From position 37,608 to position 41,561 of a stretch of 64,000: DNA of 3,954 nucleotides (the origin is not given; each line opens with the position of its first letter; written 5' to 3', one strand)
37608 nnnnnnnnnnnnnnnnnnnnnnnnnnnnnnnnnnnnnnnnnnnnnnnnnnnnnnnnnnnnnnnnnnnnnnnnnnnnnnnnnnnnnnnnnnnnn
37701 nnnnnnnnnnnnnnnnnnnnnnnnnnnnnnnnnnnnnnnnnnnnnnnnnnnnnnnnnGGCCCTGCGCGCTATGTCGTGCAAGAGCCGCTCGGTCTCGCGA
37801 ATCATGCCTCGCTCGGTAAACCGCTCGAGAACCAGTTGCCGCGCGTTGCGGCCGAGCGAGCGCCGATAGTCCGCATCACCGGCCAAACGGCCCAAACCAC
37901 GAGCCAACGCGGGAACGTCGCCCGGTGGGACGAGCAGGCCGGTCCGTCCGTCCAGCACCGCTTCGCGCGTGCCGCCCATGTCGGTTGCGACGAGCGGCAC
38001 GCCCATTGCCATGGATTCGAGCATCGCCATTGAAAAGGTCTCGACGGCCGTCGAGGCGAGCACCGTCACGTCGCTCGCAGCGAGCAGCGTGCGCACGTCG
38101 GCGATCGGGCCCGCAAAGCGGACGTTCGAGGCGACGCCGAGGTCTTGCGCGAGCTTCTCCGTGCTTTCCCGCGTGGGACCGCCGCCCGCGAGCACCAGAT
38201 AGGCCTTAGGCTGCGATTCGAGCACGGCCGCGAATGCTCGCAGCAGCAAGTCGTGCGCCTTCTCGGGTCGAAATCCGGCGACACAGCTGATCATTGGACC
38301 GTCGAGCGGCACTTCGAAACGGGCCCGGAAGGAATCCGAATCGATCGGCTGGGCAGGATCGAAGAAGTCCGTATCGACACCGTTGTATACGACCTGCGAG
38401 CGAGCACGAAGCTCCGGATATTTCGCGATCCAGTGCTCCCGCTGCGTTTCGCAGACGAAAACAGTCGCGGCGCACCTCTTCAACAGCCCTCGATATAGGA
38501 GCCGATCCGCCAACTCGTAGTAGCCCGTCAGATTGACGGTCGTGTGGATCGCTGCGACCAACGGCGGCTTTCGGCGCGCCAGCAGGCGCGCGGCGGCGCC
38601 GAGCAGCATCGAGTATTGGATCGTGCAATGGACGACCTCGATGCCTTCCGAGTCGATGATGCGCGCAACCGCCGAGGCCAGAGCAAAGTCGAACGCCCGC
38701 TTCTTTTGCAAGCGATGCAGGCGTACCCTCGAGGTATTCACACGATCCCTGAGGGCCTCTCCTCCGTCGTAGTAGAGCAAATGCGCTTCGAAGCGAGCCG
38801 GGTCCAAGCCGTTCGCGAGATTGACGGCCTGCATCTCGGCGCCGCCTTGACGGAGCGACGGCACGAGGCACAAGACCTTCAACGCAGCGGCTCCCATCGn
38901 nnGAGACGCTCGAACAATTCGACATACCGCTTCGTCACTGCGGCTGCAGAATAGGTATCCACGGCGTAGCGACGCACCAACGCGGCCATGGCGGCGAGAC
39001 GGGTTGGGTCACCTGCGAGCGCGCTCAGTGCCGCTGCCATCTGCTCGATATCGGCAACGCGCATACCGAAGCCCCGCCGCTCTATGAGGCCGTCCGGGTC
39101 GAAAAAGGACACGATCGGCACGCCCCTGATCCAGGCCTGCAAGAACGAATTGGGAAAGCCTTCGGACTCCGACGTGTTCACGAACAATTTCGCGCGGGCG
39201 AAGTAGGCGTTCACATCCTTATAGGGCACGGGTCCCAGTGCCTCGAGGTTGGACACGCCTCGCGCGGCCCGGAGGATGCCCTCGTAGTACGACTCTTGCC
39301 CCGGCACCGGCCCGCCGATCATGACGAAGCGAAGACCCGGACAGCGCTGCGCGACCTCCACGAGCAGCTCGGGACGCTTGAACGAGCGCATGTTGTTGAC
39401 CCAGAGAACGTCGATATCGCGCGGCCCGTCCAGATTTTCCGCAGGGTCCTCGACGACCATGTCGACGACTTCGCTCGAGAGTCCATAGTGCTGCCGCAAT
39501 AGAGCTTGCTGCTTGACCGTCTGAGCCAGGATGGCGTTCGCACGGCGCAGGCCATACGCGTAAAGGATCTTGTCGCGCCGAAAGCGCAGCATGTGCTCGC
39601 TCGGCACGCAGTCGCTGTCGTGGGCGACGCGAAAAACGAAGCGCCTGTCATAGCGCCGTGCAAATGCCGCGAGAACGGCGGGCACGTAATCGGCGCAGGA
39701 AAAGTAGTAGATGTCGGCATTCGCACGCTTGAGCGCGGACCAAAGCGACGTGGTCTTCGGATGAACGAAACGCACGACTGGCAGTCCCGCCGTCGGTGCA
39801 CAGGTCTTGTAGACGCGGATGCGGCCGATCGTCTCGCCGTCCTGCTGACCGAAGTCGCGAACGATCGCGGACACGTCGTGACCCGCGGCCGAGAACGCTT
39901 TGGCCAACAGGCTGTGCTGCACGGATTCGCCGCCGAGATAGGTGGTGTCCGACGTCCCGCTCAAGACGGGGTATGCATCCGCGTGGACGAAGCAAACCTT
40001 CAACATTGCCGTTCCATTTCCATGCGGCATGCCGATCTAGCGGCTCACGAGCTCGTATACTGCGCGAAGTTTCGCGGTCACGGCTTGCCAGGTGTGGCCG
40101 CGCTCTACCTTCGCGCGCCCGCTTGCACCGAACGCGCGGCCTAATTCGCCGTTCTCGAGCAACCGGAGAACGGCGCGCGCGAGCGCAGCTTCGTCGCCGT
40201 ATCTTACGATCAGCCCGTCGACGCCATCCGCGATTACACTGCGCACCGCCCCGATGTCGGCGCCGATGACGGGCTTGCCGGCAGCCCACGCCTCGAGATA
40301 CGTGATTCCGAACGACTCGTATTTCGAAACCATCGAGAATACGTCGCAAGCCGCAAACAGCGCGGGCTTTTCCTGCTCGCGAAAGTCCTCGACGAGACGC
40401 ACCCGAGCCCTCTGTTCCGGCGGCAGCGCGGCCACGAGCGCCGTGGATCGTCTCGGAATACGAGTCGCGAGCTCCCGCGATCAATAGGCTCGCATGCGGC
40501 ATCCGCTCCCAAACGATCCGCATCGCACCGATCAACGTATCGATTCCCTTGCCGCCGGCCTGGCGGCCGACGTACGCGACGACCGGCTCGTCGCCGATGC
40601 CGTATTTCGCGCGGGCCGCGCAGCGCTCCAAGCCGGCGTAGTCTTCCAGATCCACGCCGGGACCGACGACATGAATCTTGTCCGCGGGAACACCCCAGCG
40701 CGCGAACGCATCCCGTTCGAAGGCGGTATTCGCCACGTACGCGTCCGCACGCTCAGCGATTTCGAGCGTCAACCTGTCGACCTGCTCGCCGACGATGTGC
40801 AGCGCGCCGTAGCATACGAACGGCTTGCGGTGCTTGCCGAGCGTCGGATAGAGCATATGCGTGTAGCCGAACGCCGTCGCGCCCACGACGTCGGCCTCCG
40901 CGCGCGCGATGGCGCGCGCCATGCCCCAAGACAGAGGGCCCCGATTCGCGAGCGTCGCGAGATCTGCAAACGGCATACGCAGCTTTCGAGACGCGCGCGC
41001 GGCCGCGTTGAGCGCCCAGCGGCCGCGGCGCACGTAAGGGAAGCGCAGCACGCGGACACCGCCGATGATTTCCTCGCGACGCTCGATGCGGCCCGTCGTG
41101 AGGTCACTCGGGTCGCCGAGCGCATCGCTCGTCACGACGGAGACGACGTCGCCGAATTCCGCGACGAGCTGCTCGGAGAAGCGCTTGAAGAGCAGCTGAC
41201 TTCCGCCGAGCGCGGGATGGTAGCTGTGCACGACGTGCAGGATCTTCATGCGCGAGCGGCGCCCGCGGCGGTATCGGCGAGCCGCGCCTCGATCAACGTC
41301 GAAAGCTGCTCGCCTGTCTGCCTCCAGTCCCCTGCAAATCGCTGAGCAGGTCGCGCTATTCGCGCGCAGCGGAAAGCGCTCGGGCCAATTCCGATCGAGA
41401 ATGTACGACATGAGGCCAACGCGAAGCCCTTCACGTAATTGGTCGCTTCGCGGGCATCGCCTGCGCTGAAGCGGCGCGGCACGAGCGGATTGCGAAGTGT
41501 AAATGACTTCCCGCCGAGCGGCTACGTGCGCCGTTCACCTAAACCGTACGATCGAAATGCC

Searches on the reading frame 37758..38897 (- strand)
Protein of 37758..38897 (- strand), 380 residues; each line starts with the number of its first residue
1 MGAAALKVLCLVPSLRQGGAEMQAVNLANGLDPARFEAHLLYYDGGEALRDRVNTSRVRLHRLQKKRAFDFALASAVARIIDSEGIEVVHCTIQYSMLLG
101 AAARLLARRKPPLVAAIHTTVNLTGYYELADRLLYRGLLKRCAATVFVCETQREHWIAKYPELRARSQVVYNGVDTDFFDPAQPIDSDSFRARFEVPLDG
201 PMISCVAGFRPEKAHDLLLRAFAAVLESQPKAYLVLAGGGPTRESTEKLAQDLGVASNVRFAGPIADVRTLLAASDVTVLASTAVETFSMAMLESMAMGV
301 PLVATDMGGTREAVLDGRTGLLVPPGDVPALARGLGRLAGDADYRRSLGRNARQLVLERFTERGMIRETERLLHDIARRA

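Call 13: search_protein_families(library=ncbifam, proteins=[window:37758-38897:-], max_evalue=0.00001)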
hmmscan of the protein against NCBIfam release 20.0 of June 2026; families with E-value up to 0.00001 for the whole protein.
window:37758-38897:- (380 aa): 34 families (the best 25 are shown)
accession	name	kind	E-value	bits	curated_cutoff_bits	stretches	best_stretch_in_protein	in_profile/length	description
TIGR03088.1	stp2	hypoth_equivalog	6.6e-47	160.3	409.05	1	11-373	7-370/374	TIGR03088 family PEP-CTERM/XrtA system glycosyltransferase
TIGR03999.1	thiol_BshA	equivalog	4.6e-41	141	273.7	1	61-376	60-373/375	N-acetyl-alpha-D-glucosaminyl L-malate synthase BshA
NF041876.1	EPS_EpsE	equivalog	4.6e-32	111.7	400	1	162-363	183-383/389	exopolysaccharide biosynthesis GT4 family glycosyltransferase EpsE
TIGR03449.1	mycothiol_MshA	equivalog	4.6e-30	104.8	462.5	1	144-354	165-382/406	D-inositol-3-phosphate glycosyltransferase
TIGR04063.1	stp3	hypoth_equivalog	2.2e-27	95.9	442.05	1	127-359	144-378/397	TIGR04063 family PEP-CTERM/XrtA system glycosyltransferase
NF038229.1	Glyco4_Geo_Pelo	equivalog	7e-24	84.5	400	1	135-376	103-336/338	GPMC system family 4 glycosyltransferase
TIGR02149.1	glgA_Coryne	subfamily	7.4e-24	84.6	302.4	1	75-375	73-389/391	glycogen synthase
TIGR04047.1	MSMEG_0565_glyc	hypoth_equivalog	2.6e-21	76.2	259.85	1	162-355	156-354/373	MSMEG_0565 family glycosyltransferase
NF011726.0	PRK15179.1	equivalog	2.8e-20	72.2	733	1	77-372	392-690/694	Vi polysaccharide biosynthesis protein TviE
TIGR03087.1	stp1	hypoth_equivalog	2.2e-16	60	316.65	1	137-374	168-395/397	TIGR03087 family PEP-CTERM/XrtA system glycosyltransferase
NF053787.1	GlcN_PG_synth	equivalog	2.9e-16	59.3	480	1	172-366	171-349/361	N-acetylglucosaminyl phosphatidylglycerol synthase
NF047684.1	TeichurnBiosyTuaC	equivalog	3.1e-15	56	550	1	73-361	94-374/391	teichuronic acid biosynthesis protein TuaC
NF038295.1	EPS_HpsP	equivalog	1.5e-14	53.9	550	1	132-368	145-379/388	hormogonium polysaccharide biosynthesis glycosyltransferase HpsP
NF050063.1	ProtGlycPglJ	equivalog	2.5e-14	53.3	500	1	99-357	106-348/363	N-acetylgalactosamine-N,N'-diacetylbacillosaminyl-diphospho-undecaprenol 4-alpha-N-acetylgalactosaminyltransferase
TIGR04157.1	glyco_rSAM_CFB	subfamily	2.2e-13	50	400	1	138-324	166-349/406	TIGR04157 family glycosyltransferase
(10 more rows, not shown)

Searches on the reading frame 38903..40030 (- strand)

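Call 13: search_protein_families(library=ncbifam, proteins=[window:38903-40030:-], max_evalue=0.00001)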
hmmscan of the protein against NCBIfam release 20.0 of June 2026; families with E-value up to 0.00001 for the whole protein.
window:38903-40030:- (376 aa): 4 families
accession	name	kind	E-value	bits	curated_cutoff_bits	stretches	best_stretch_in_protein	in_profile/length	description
NF038229.1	Glyco4_Geo_Pelo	equivalog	1.6e-12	47.1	400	1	223-375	183-335/338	GPMC system family 4 glycosyltransferase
TIGR03999.1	thiol_BshA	equivalog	7.5e-09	35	273.7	1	208-375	202-372/375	N-acetyl-alpha-D-glucosaminyl L-malate synthase BshA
TIGR04047.1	MSMEG_0565_glyc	hypoth_equivalog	2.3e-07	30.3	259.85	0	225-366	217-368/373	MSMEG_0565 family glycosyltransferase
TIGR03088.1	stp2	hypoth_equivalog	8.8e-07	28.3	409.05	1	232-375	229-372/374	TIGR03088 family PEP-CTERM/XrtA system glycosyltransferase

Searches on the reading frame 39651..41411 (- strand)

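Call 13: search_protein_families(library=ncbifam, proteins=[window:39651-41411:-], max_evalue=0.00001)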
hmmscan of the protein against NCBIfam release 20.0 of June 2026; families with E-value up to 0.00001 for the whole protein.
window:39651-41411:- (587 aa): 5 families
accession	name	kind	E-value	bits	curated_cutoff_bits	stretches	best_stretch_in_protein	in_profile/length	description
TIGR03449.1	mycothiol_MshA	equivalog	4.7e-10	38.9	462.5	1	217-311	160-256/406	D-inositol-3-phosphate glycosyltransferase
TIGR04063.1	stp3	hypoth_equivalog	2.9e-08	33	442.05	1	219-316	155-254/397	TIGR04063 family PEP-CTERM/XrtA system glycosyltransferase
TIGR04157.1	glyco_rSAM_CFB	subfamily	1.5e-07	30.8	400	1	239-325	188-276/406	TIGR04157 family glycosyltransferase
TIGR02149.1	glgA_Coryne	subfamily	1.6e-07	30.8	302.4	1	220-316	143-243/391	glycogen synthase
NF038011.1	PelF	equivalog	2.4e-06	26.9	100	1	220-320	256-351/489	GT4 family glycosyltransferase PelF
